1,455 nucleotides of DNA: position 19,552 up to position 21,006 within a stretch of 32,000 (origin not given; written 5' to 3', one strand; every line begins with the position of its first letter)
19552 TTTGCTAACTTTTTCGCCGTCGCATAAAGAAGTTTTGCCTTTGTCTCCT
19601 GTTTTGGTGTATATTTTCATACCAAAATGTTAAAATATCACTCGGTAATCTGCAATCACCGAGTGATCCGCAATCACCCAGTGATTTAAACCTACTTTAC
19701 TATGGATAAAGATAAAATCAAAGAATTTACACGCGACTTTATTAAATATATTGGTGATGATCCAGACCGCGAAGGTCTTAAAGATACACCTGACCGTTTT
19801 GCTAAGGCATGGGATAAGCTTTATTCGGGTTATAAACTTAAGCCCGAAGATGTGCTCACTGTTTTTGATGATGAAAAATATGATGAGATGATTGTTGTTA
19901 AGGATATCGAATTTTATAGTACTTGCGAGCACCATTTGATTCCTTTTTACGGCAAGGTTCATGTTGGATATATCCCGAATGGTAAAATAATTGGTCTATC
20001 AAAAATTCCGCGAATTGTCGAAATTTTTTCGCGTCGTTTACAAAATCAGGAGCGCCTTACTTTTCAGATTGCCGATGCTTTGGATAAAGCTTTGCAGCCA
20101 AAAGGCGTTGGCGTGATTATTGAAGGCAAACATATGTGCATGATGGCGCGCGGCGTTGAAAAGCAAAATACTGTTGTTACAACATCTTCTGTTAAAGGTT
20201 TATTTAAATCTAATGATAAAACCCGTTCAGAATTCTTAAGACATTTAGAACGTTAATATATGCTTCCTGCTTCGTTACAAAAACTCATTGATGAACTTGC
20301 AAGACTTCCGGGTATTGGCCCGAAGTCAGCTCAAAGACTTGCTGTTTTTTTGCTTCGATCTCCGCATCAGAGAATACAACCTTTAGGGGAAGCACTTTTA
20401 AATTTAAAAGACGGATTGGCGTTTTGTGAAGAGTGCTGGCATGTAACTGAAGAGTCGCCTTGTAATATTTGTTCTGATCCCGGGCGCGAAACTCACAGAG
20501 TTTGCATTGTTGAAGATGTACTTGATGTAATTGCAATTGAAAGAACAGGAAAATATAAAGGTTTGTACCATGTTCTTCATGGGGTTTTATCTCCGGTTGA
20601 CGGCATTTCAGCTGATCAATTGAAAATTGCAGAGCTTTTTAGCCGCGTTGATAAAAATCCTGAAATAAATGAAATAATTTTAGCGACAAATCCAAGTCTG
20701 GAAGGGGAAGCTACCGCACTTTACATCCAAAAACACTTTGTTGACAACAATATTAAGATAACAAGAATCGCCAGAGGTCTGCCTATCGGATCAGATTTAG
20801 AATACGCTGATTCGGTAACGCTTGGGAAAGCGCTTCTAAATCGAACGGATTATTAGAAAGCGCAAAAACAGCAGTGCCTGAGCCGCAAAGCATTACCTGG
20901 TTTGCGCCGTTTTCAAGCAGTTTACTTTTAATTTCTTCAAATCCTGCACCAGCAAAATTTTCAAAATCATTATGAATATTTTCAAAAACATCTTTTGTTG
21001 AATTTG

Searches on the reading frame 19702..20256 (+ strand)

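Call 17: search_protein_families(library=pfam, proteins=[window:19702-20256:+], max_evalue=0.0001)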
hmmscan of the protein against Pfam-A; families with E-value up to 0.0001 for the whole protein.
window:19702-20256:+ (184 aa): 1 family
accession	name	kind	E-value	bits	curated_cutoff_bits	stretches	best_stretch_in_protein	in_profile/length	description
PF01227.27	GTP_cyclohydroI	-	1.6e-75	252.9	27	1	7-182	2-178/179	GTP cyclohydrolase I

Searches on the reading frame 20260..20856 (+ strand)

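Call 17: search_protein_families(library=pfam, proteins=[window:20260-20856:+], max_evalue=0.0001)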
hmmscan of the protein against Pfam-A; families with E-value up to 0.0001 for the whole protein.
window:20260-20856:+ (198 aa): 5 families
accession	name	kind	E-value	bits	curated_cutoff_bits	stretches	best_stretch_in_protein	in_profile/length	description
PF13662.12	Toprim_4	-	9.3e-26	90.3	25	1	80-171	2-85/85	Toprim domain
PF21176.3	RecR_HhH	-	1.9e-15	56.8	27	1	6-48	1-43/45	RecR, helix-hairpin-helix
PF21175.2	RecR_C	-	1.3e-11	44.1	22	1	173-196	1-24/24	RecR, C-terminal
PF01751.28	Toprim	-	2.5e-09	37.6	23.1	1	81-168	2-91/96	Toprim domain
PF02132.21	RecR_ZnF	-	3.2e-06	27.2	22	1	55-73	3-21/21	RecR, Cys4-zinc finger domain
